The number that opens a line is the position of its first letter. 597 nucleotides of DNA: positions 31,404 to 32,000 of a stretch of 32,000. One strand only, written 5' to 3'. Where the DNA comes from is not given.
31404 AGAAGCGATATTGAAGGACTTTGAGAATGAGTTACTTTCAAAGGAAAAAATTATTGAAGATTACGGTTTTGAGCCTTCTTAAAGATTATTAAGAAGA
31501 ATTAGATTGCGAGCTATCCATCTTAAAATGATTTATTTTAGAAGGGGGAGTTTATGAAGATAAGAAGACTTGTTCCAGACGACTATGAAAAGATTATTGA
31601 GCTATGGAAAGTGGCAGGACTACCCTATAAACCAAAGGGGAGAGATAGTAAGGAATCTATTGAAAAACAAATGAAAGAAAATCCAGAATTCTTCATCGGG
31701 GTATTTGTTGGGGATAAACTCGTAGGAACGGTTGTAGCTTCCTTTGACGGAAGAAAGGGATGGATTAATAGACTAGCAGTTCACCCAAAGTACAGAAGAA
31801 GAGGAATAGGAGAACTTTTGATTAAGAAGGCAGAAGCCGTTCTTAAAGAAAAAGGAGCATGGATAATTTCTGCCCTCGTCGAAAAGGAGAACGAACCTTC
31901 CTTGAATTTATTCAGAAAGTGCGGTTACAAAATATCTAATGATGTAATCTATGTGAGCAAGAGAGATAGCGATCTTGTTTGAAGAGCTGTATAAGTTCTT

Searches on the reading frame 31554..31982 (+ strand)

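Call 37: search_protein_families(library=pfam, proteins=[window:31554-31982:+], max_evalue=0.001)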
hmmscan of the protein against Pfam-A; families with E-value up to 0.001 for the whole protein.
window:31554-31982:+ (142 aa): 7 families
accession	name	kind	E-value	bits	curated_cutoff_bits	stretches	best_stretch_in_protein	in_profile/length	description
PF00583.31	Acetyltransf_1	-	1.4e-20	74.2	20.7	1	29-125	17-116/116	Acetyltransferase (GNAT) family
PF13508.13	Acetyltransf_7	-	2e-14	54.2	27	1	50-126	8-83/84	Acetyltransferase (GNAT) domain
PF13673.13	Acetyltransf_10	-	3.3e-12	46.9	23.6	1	32-129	18-111/128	Acetyltransferase (GNAT) domain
PF08445.16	FR47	-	4.4e-08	33.5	22.1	1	67-128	20-80/86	FR47-like protein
PF13527.13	Acetyltransf_9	-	1e-07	32.4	25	1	2-104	1-108/127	Acetyltransferase (GNAT) domain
PF12568.14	PanZ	-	2.7e-07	30.6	22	1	15-120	16-114/128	Acetyltransferase (GNAT) domain, PanZ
PF13302.13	Acetyltransf_3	-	3.3e-05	25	25.4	1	3-126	4-138/138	Acetyltransferase (GNAT) domain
